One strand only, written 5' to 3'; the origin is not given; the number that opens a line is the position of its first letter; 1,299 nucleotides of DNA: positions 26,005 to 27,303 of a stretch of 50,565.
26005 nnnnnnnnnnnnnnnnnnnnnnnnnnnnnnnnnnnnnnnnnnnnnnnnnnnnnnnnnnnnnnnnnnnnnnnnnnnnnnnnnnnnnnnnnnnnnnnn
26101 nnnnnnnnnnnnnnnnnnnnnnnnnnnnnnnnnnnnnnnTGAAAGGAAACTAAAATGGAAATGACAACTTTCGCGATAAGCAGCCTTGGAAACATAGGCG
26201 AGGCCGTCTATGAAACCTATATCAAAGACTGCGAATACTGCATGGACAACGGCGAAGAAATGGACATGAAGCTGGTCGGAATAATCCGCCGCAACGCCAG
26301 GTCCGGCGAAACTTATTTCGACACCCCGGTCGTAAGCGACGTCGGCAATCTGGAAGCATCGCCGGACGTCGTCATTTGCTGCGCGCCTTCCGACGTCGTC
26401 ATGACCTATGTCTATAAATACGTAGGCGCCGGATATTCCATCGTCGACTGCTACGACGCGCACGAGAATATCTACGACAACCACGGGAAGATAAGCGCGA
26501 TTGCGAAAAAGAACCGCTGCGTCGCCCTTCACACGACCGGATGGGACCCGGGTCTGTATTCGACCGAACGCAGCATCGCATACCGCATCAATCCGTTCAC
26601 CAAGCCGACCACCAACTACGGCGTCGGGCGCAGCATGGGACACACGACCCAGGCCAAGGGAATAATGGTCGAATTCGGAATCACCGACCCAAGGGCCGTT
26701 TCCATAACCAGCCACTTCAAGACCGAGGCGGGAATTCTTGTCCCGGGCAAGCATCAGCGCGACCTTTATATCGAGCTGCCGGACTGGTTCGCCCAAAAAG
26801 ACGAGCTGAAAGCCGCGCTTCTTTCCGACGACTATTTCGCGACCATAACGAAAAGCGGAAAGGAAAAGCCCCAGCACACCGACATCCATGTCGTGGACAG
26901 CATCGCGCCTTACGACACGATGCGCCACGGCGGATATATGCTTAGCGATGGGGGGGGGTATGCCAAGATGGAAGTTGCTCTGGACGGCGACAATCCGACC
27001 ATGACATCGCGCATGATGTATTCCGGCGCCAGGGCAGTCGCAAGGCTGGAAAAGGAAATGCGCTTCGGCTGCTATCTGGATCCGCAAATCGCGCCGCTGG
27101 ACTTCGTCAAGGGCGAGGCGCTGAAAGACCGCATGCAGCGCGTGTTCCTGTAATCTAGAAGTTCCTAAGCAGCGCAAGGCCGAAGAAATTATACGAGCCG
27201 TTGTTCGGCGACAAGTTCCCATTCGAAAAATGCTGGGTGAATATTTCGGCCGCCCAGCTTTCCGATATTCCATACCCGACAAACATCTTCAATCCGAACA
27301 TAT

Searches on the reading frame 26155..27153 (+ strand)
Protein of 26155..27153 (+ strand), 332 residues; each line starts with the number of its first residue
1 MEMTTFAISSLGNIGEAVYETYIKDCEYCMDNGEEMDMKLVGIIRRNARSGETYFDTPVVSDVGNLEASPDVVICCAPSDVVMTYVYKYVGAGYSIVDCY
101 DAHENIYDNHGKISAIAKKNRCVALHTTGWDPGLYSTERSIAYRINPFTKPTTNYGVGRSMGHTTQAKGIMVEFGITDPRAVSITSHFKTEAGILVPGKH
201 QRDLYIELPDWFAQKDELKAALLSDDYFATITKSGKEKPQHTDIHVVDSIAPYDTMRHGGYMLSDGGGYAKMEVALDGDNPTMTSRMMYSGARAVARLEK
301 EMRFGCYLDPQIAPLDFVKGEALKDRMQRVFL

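Call 42: search_protein_families(library=ncbifam, proteins=[window:26155-27153:+], max_evalue=0.001)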
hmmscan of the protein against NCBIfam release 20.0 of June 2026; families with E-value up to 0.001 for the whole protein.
window:26155-27153:+ (332 aa): 1 family
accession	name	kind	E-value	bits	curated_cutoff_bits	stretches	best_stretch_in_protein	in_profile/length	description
TIGR01921.1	DAP-DH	equivalog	6e-32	111.2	180.6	1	6-319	6-313/324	diaminopimelate dehydrogenase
